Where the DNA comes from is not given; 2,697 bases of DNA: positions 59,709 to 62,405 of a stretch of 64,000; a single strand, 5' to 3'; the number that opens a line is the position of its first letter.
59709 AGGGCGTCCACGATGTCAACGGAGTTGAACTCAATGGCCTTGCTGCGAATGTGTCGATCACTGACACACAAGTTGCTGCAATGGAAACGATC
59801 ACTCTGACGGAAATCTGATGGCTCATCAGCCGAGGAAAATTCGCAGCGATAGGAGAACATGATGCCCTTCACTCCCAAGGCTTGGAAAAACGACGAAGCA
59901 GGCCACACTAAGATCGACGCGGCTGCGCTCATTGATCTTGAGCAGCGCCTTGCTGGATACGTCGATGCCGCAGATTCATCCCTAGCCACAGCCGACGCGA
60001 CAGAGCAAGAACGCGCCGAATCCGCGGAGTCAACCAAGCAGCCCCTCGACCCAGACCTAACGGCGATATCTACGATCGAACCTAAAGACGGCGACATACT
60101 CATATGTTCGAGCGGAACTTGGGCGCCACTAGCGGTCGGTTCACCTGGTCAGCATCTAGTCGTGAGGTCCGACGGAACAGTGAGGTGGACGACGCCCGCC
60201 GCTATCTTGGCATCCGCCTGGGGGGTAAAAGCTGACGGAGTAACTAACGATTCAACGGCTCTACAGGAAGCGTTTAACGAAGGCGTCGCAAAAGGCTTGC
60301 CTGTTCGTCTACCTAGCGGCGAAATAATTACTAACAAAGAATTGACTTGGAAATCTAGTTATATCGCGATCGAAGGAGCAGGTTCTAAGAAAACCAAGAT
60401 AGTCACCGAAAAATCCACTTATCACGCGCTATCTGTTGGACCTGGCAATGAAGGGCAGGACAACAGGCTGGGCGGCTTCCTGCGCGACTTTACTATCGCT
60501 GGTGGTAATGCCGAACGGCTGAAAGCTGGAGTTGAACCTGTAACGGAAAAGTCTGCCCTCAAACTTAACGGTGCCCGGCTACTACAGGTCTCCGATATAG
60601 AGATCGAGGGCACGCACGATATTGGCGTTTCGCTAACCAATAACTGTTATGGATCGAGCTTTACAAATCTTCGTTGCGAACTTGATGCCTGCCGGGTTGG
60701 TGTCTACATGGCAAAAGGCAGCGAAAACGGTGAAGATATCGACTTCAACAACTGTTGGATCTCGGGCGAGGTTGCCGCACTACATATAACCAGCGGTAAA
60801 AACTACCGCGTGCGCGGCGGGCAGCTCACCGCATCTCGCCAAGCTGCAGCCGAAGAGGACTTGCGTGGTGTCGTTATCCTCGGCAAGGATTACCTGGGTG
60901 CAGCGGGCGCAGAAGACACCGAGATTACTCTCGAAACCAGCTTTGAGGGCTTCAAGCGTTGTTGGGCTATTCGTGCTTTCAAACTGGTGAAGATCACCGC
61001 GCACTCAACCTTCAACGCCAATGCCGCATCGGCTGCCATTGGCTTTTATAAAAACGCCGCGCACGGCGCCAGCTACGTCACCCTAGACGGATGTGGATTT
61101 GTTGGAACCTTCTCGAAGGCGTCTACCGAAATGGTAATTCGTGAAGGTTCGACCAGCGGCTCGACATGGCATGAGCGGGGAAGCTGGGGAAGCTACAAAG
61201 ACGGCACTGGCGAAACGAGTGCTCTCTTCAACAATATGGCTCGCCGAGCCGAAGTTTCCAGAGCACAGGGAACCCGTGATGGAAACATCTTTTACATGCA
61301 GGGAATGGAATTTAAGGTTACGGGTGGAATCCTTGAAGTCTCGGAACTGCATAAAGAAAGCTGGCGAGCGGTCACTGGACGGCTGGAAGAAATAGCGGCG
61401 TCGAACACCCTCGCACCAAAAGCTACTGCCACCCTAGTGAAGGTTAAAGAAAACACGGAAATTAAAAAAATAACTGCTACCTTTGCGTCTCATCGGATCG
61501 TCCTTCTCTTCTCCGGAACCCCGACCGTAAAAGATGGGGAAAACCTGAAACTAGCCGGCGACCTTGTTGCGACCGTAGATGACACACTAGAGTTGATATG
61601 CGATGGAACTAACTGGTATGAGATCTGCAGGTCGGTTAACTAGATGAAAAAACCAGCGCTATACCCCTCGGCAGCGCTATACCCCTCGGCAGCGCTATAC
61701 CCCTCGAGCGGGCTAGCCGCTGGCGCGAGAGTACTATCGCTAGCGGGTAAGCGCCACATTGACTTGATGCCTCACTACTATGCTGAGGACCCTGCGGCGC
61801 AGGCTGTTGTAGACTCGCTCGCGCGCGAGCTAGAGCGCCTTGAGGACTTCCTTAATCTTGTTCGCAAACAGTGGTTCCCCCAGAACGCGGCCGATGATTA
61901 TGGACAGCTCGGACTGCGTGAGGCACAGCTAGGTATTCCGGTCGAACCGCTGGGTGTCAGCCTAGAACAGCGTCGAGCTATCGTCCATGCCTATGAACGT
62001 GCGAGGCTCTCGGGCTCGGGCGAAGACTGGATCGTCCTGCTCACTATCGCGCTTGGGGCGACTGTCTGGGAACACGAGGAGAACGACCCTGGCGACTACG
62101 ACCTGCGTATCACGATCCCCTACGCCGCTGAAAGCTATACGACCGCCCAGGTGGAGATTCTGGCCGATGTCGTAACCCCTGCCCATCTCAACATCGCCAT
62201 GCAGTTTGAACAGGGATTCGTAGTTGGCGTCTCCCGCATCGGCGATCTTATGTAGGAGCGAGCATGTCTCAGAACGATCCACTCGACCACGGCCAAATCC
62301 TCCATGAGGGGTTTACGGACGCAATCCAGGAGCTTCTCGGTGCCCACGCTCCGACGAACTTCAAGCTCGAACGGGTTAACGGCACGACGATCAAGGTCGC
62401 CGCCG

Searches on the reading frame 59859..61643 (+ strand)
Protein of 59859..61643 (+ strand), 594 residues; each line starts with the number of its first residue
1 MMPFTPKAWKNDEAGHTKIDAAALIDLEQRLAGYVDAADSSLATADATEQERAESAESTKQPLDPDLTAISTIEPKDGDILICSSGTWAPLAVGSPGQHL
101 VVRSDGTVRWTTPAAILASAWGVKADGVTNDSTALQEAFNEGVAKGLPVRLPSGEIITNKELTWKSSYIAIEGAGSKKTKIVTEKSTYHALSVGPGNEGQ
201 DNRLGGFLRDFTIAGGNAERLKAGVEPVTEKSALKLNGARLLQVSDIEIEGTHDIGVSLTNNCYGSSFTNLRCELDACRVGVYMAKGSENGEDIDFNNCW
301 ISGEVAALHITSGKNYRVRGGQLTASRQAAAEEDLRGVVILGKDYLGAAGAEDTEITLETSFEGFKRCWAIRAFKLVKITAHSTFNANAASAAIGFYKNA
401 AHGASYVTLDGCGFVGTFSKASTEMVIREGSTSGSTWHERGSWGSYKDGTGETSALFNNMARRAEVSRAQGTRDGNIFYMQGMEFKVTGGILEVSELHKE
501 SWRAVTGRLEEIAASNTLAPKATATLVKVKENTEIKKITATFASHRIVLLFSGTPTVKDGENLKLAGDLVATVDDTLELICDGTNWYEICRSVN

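Call 89: search_protein_families(library=pfam, proteins=[window:59859-61643:+], max_evalue=0.001)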
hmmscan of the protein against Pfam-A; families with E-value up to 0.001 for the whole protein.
window:59859-61643:+ (594 aa): 2 families
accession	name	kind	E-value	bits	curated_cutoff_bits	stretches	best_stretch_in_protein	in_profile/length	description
PF12708.12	Pect-lyase_RHGA_epim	-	1.3e-05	25.6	27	1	121-314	7-174/213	Rhamnogalacturonase A/epimerase, pectate lyase-like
PF13229.12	Beta_helix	-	0.00016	21.8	25.9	1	208-320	59-155/158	Right handed beta helix region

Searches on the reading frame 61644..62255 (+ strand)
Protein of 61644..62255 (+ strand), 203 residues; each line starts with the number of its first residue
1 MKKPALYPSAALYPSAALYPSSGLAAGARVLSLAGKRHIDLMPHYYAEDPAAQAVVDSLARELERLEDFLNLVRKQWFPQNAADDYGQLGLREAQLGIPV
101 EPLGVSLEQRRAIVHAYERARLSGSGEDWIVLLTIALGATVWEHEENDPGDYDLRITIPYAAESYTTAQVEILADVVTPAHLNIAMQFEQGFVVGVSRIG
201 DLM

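Call 89: search_protein_families(library=pfam, proteins=[window:61644-62255:+], max_evalue=0.001)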
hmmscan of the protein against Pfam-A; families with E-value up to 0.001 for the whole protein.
window:61644-62255:+ (203 aa): 1 family
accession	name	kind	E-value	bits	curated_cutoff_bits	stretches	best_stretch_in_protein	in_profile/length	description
PF10076.14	Phage_Mu_Gp48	-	1.2e-09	38.6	37.4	1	39-187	4-148/150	Bacteriophage Mu-like, Gp48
